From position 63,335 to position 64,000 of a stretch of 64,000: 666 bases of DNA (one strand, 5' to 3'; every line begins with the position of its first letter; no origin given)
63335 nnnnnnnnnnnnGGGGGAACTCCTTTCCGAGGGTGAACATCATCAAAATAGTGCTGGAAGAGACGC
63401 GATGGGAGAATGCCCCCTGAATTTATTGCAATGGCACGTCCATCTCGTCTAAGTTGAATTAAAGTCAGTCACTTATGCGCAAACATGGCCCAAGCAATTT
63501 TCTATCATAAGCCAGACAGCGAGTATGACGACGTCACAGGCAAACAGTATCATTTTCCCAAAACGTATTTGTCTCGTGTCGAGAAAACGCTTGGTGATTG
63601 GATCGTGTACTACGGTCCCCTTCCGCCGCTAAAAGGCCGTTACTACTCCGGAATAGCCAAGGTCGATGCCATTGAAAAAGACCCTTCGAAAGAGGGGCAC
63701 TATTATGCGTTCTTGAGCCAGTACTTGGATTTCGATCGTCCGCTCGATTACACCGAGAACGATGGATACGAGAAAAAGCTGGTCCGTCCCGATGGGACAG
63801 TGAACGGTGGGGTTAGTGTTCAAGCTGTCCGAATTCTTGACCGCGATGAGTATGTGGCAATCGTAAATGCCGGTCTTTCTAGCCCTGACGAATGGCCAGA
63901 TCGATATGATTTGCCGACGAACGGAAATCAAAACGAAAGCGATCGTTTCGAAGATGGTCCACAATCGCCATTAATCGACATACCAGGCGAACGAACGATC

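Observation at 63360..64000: Low-GC region with a long ORF missing from the six-frame track, beginning right after fumC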

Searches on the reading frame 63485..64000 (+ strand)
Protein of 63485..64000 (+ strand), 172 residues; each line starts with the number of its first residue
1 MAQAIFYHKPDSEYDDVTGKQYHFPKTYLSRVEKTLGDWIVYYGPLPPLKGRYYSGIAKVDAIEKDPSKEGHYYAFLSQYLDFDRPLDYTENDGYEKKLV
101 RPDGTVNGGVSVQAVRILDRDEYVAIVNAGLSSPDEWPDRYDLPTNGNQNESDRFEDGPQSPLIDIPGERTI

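Call 6: search_protein_families(library=pfam, proteins=[window:63485-64000:+], max_evalue=1)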
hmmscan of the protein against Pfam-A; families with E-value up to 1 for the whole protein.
window:63485-64000:+ (172 aa): 0 families

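Call 7: search_protein_families(library=ncbifam, proteins=[window:63485-64000:+], max_evalue=1)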
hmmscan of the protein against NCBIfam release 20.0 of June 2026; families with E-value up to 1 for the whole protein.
window:63485-64000:+ (172 aa): 0 families

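Call 8: search_protein_families(library=padloc, proteins=[window:63485-64000:+], max_evalue=1)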
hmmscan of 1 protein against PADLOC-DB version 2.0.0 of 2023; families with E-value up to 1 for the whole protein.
window:63485-64000:+ (172 aa): 0 families

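Call 9: find_homologous_proteins(query=window:63485-64000:+)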
Query window:63485-64000:+ (172 aa): 77 proteins with E <= 0.001 among 104 candidates.
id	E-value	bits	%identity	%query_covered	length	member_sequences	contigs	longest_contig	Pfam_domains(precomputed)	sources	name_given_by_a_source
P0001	7.3e-72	259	67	100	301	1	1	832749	PF13391.13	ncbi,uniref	ncbi:HNH endonuclease [Roseibium sp.]|uniref:HNH endonuclease n=1 Tax=Roseibium sp. TaxID=1936156 Re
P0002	1.5e-63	232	62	100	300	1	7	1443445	PF13391.13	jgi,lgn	jgi:putative restriction endonuclease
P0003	1.1e-61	226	61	100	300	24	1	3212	PF13391.13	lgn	-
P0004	1.2e-61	226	68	83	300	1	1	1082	PF13391.13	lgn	-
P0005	3.7e-61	224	58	100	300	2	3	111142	PF13391.13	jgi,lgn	jgi:putative restriction endonuclease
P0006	2.0e-60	222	68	83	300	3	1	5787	PF13391.13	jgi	jgi:putative restriction endonuclease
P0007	9.0e-60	220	55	100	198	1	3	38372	-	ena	-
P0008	1.0e-59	220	59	100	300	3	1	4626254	PF13391.13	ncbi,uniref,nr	ncbi:HNH endonuclease [Stappia sp. ES.058]|uniref:HNH endonuclease n=1 Tax=Stappia sp. ES.058 TaxID=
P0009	1.6e-59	219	65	84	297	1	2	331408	PF13391.13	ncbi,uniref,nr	ncbi:HNH endonuclease [Rhizobium halophytocola]|uniref:Restriction endonuclease n=1 Tax=Rhizobium ha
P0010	2.5e-59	218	57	100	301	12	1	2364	PF13391.13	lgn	-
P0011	3.1e-59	218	68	83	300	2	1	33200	PF13391.13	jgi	jgi:putative restriction endonuclease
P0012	3.2e-59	218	59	100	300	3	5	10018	PF13391.13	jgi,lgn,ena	-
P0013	1.2e-58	216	59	100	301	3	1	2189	PF13391.13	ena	-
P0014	2.2e-58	215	59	100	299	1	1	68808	PF13391.13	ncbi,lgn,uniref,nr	ncbi:HNH endonuclease [Rhizobium sp. 18065]|uniref:HNH endonuclease n=1 Tax=Rhizobium sp. 18065 TaxI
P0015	2.8e-58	215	59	100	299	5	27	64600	PF13391.13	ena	-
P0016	7.0e-58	214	58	100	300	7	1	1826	PF13391.13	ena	-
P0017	1.1e-57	213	65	84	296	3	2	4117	PF13391.13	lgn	-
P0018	3.8e-57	211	58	100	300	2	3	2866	PF13391.13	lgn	-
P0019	7.1e-57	210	57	95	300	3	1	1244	PF13391.13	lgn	-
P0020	1.4e-56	209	56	100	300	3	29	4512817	PF13391.13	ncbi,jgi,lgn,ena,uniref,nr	ncbi:MAG: HNH endonuclease [Stappia sp.]|uniref:HNH endonuclease n=1 Tax=Stappia sp. TaxID=1870903 R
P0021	1.8e-56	209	57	99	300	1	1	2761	PF13391.13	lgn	-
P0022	1.8e-56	209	54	99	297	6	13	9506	PF13391.13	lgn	-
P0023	2.2e-56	209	59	99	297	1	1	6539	PF13391.13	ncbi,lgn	-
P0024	2.6e-56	208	64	84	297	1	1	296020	PF13391.13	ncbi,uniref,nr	ncbi:HNH endonuclease [Neorhizobium sp. T786]|uniref:HNH endonuclease n=1 Tax=Pseudorhizobium xiangy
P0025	4.9e-56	208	65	83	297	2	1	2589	PF13391.13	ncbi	-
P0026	1.3e-55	206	65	83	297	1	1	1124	PF13391.13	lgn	-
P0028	2.2e-55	205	58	92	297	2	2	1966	PF13391.13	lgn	-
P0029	3.6e-55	205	57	97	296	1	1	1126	PF13391.13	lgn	-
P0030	3.7e-55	205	58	100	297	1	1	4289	PF13391.13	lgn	-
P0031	4.3e-55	204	64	83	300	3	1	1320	PF13391.13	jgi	jgi:putative restriction endonuclease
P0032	8.5e-55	204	58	94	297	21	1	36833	PF13391.13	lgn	-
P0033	3.9e-54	201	66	83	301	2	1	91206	PF13391.13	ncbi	-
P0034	5.2e-54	201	57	100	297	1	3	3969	PF13391.13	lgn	-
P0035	2.5e-53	199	52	99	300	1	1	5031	PF13391.13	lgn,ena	-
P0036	1.1e-52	197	56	99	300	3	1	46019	PF13391.13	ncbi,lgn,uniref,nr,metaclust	ncbi:HNH endonuclease [Labrenzia sp. OB1]|uniref:HNH endonuclease n=1 Tax=Labrenzia sp. OB1 TaxID=15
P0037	4.3e-52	195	55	97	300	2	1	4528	PF13391.13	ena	-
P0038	5.0e-52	194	53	99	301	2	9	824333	PF13391.13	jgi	jgi:putative restriction endonuclease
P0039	5.2e-52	194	63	83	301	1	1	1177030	PF13391.13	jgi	jgi:putative restriction endonuclease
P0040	8.0e-52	194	55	99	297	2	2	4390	PF13391.13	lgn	-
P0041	2.3e-51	192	56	99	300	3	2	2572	PF13391.13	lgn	-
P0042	2.7e-51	192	61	83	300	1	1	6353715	PF13391.13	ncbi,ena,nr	nr:HNH endonuclease [uncultured Roseibium sp.]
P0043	3.4e-51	192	60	84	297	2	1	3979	PF13391.13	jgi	jgi:putative restriction endonuclease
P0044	5.2e-51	191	54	100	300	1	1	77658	PF13391.13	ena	-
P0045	1.3e-50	190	55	100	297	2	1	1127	PF13391.13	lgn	-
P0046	2.3e-50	189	58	83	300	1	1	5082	PF13391.13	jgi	-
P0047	1.4e-49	187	53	100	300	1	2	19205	PF13391.13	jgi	-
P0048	1.1e-48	184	55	99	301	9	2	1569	PF13391.13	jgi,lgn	-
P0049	1.5e-48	183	55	99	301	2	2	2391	PF13391.13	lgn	-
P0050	2.5e-48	182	55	95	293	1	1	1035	PF13391.13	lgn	-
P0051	3.3e-48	182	61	84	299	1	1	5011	PF13391.13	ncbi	ncbi:MAG: HNH endonuclease [Roseibium sp.]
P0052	4.1e-48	182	59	83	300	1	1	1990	PF13391.13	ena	-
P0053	7.6e-48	181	54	99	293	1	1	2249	PF13391.13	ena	-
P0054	1.4e-47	180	58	83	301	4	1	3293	PF13391.13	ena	-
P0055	4.6e-46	175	57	81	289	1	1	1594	PF13391.13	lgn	-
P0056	5.6e-46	175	56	81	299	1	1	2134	PF13391.13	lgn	-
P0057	7.7e-46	174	58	81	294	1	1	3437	PF13391.13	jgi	-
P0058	5.2e-45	172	55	81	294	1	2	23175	PF13391.13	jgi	jgi:putative restriction endonuclease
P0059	2.6e-44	169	48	100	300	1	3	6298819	PF13391.13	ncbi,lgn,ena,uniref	ncbi:HNH endonuclease [Roseibium sp.]|uniref:HNH endonuclease n=1 Tax=Roseibium sp. TaxID=1936156 Re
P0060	4.1e-44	169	50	97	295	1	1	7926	PF13391.13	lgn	-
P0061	4.9e-44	168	51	83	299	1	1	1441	PF13391.13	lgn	-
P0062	1.0e-43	167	47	98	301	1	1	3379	PF13391.13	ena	-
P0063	1.7e-42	163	49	98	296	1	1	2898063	PF13391.13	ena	-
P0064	1.8e-42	163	45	99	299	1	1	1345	PF13391.13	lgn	-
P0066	3.4e-40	156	44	99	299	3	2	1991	PF13391.13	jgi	jgi:putative restriction endonuclease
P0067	1.0e-39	154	57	81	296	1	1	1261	PF13391.13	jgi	jgi:putative restriction endonuclease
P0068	1.8e-36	144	59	67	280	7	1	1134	PF13391.13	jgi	jgi:putative restriction endonuclease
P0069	1.0e-35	141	50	81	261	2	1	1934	PF13391.13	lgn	-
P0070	1.2e-31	128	63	55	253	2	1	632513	PF13391.13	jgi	jgi:putative restriction endonuclease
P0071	6.2e-24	103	41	84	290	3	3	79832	PF13391.13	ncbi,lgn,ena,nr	ncbi:MAG: restriction endonuclease [Rhodothermaceae bacterium]|nr:restriction endonuclease [Rhodothe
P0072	1.3e-23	102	44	75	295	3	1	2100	PF13391.13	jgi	jgi:putative restriction endonuclease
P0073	1.4e-23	102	45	75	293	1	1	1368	PF13391.13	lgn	-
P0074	8.1e-22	96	45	74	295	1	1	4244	PF13391.13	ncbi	-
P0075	2.4e-21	95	41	76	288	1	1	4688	PF13391.13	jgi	-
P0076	4.7e-20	90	39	74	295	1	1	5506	PF13391.13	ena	-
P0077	7.1e-19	86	38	77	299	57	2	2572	PF13391.13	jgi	jgi:putative restriction endonuclease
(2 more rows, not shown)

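Call 10: search_solved_structures(query=window:63485-64000:+, max_evalue=10, show_alignments=2)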
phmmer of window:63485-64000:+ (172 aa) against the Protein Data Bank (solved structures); distinct sequences matched with E-value up to 10: 3.
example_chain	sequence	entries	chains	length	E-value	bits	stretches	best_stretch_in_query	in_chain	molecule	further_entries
3jsa_A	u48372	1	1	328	0.11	15.7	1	52-160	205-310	Homoserine dehydrogenase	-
3c8m_A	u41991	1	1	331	0.11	15.7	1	52-160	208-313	Homoserine dehydrogenase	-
3p2n_A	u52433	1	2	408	0.56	13.4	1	37-78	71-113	3,6-anhydro-alpha-L-galactosidase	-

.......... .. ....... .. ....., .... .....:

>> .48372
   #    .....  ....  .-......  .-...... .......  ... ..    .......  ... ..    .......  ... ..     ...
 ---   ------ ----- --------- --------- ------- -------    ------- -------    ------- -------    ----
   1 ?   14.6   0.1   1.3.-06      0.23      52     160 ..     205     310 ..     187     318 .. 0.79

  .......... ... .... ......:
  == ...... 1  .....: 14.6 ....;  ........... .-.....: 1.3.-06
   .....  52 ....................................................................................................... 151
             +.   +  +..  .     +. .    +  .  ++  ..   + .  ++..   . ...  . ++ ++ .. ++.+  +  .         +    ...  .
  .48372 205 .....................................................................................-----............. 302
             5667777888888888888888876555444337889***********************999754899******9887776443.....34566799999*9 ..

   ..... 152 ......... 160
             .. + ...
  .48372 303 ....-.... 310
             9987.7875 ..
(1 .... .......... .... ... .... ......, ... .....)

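Call 11: find_related_loci(query=window:63485-64000:+, collection=genome_contigs, flank=10000)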
Query window:63485-64000:+ (172 aa) in genome_contigs; peptide patterns used: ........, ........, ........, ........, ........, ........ (x = any residue, [..] = any of these).
89 stretches matched a pattern; 23 encode a relative of the query (tblastn E <= 1e-3); 23 distinct loci.
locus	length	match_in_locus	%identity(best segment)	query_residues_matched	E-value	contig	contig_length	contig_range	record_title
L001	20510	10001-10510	61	1-172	2e-68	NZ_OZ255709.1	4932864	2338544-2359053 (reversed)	MAG: Stappia sp. isolate 20bd4c53-2936-4abd-9c1f-35c09e77efeb chromosome 1, complete sequence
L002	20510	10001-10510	60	1-172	2e-66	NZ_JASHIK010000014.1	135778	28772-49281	Stappia sp. MMSF_3263 NODE_14_length_135778_cov_31.405295, whole genome shotgun sequence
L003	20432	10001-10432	65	1-144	2e-64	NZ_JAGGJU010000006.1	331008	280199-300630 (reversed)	Rhizobium halophytocola strain DSM 21600 Ga0454098_06, whole genome shotgun sequence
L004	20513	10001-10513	56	1-172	3e-64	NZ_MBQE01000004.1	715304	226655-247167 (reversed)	Stappia indica strain SBBC 49 NODE_4_length_715304_cov_39.9782_ID_287, whole genome shotgun sequence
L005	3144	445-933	60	1-163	9e-64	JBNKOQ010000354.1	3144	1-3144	MAG: Roseibium sp. isolate G1G2.bin.3.strict NODE_354_length_3144_cov_3.049234, whole genome shotgun sequence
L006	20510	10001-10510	58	1-172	2e-62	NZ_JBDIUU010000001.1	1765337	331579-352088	Neorhizobium sp. IRAMC:178 Scaffold1_1, whole genome shotgun sequence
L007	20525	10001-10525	57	1-172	2e-61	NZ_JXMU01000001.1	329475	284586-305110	Ahrensia marina strain LZD062 contig1, whole genome shotgun sequence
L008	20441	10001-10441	64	1-148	6e-61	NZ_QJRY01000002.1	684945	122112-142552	Rhizobium wuzhouense strain W44 scaffold2, whole genome shotgun sequence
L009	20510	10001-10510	56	1-172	6e-61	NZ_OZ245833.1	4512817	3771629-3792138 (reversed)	MAG: Stappia sp. isolate c34293d0-7391-468b-bd1f-a47200a021ac chromosome 1, complete sequence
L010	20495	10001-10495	55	1-164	7e-60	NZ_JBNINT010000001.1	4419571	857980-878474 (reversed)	Pannonibacter phragmitetus strain 905_3 contig_1, whole genome shotgun sequence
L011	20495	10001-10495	56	1-164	6e-60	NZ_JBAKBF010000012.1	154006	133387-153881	Pannonibacter anstelovis strain Pt1 NODE_12_length_154006_cov_26.663390, whole genome shotgun sequence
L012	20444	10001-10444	62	1-149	2e-58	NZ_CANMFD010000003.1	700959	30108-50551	Uncultured Roseibium sp. isolate 4-2085.fasta NODE_3, whole genome shotgun sequence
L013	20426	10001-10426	62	1-142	2e-57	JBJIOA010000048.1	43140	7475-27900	MAG: Allorhizobium sp. isolate MAG6 contig_5586, whole genome shotgun sequence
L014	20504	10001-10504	55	1-161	4e-57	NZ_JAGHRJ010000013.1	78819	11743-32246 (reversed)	Labrenzia sp. R4_2 NODE_13_length_78819_cov_42.597519, whole genome shotgun sequence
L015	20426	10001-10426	64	1-142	3e-57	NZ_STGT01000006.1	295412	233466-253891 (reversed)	Rhizobium rhizophilum strain 7209-2 6, whole genome shotgun sequence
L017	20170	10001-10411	61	3-139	1e-56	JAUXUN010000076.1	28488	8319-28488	MAG: Aestuariivirga sp. isolate C15_concoct.bin.12 C15_k141_407551, whole genome shotgun sequence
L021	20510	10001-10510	50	1-172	8e-50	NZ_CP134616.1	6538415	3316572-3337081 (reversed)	MAG: Roseibium sp. isolate RCC3390-4c chromosome, complete genome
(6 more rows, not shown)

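Call 15: find_encoding_contigs(protein=P0001, flank=8000, max_places=3)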
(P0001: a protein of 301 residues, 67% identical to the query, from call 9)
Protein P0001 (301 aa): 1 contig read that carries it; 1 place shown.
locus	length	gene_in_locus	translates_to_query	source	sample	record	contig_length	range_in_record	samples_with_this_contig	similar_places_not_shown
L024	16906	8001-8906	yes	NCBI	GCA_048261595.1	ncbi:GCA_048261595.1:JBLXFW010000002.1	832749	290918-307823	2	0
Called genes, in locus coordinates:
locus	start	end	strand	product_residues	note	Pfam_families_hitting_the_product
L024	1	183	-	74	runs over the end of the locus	PF20075:DUF6471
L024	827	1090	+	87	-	PF12762:DDE_Tnp_IS1595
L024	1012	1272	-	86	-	-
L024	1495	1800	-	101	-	-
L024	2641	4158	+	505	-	PF00884:Sulfatase, PF01663:Phosphodiest, PF16347:SGSH_C, PF12411:Choline_sulf_C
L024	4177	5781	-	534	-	PF05951:Peptidase_M15_2 (faint), PF08291:Peptidase_M15_3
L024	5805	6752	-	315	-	-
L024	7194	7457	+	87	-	-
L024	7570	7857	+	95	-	PF07076:DUF1344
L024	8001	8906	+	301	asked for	PF13391:HNH_2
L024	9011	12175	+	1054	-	PF04851:ResIII, PF00270:DEAD (faint), PF17757:UvrB_inter, PF27431:UvrB_3rd, PF00271:Helicase_C, PF12344:UvrB, PF02151:UVR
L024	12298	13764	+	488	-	-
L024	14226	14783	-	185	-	-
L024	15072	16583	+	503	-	PF19220:Rod_CreS (faint), PF24161:CCDC39 (weak)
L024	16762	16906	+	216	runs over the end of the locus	PF16036:Chalcone_3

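Call 16: find_encoding_contigs(protein=P0008, flank=8000, max_places=3)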
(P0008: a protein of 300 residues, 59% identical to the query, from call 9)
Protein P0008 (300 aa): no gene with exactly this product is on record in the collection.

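Call 17: find_encoding_contigs(protein=P0009, flank=8000, max_places=3)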
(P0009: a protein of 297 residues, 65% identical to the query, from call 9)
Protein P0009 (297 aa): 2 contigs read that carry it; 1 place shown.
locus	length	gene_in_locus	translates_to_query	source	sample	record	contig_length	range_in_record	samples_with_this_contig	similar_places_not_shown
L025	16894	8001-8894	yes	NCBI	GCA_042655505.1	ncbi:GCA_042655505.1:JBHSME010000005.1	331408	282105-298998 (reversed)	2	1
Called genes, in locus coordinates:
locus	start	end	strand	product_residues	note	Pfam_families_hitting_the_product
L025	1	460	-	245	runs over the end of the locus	-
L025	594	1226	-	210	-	PF03807:F420_oxidored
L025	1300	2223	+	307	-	PF00126:HTH_1, PF03466:LysR_substrate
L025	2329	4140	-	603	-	PF08269:dCache_2, PF17200:sCache_2, PF17201:Cache_3-Cache_2, PF00672:HAMP, PF00015:MCPsignal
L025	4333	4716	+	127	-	PF03061:4HBT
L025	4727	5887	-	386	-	PF07394:DUF1501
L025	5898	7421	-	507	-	PF08811:DUF1800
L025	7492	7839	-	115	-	PF04342:DMT_6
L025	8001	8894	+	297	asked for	PF13391:HNH_2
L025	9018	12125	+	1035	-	PF00270:DEAD (weak), PF04851:ResIII, PF17757:UvrB_inter, PF27431:UvrB_3rd, PF00271:Helicase_C, PF12344:UvrB, PF02151:UVR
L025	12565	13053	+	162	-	-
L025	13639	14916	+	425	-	PF04607:RelA_SpoT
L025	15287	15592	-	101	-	PF03928:HbpS-like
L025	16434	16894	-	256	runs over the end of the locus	PF00440:TetR_N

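Call 33: predict_structure(alignment_id=A3)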
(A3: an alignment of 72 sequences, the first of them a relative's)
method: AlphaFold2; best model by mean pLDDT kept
length: 301 residues; sequences in the alignment: 72
mean_pLDDT: 86.2   pTM: 0.80
mean pLDDT of the five models: 86.2, 85.8, 85.8, 84.7, 84.7
residues with pLDDT >= 90: 206; 70-90: 48; 50-70: 17; < 50: 30
segments of 3 or more residues with pLDDT < 50: 141-169
pLDDT, mean of each block of 10 residues (from residue 1): 92 88 97 97 93 96 96 96 94 94 93 95 93 70 44 44 43 77 91 91 65 85 93 93 96 96 89 94 93 97 86
secondary structure, 60 per line:
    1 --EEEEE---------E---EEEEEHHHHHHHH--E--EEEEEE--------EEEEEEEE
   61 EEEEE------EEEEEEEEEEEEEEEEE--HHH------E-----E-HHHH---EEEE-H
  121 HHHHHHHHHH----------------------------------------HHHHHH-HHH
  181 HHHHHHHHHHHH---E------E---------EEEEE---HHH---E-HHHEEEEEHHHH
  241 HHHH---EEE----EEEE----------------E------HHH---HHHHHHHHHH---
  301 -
elements in order: E3-7 E21-25 H26-33 E39-44 E53-65 E72-88 H108-111 E115-118 H120-130 H171-176 H178-192 E213-217 E232-236 H237-244 E248-250 E255-258 H288-297

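Call 35: search_protein_representatives(protein=window:63485-63922:+)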
Query: 146 residues. Proteins with E-value up to 0.001 (for the whole library): 620; up to 1e-10: 247; up to 1e-30: 4. The best 150 are listed.
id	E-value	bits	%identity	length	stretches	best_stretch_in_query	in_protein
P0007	1.4e-58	213.6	61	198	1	1-144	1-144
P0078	1.9e-53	197.0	64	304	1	3-142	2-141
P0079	2.6e-36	141.3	51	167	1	2-132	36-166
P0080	2.2e-31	125.3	49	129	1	1-129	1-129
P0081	3.1e-30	121.6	64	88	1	1-88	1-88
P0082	4.3e-27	111.4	49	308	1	1-131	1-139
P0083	5.8e-27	111.0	46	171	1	1-140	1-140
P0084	1.1e-26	110.1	45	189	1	1-130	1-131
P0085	3.1e-26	108.6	46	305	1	1-133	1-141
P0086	2.1e-25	105.9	44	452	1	1-135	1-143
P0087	2.1e-25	105.9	47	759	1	1-135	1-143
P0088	5.2e-25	104.7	42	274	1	2-133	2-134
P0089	8.7e-25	103.9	45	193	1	1-134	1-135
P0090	1.4e-24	103.3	47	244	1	1-132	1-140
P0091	4.3e-24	101.7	46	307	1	1-139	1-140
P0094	2.0e-23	99.5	42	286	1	1-136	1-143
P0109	1.4e-21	93.5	38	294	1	1-132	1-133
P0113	9.1e-21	90.9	42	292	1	3-134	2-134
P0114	9.2e-21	90.8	45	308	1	3-133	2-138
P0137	1.7e-18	83.5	37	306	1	3-132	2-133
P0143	3.5e-18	82.5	43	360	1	5-120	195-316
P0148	7.2e-18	81.5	37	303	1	4-133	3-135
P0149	8.2e-18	81.3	39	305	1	3-133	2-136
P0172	3.7e-16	75.9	39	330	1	1-133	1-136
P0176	6.5e-16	75.1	37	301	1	1-131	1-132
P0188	2.4e-15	73.3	35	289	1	3-128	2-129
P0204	1.2e-14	71.0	31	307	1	3-133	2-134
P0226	6.6e-14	68.6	32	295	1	4-133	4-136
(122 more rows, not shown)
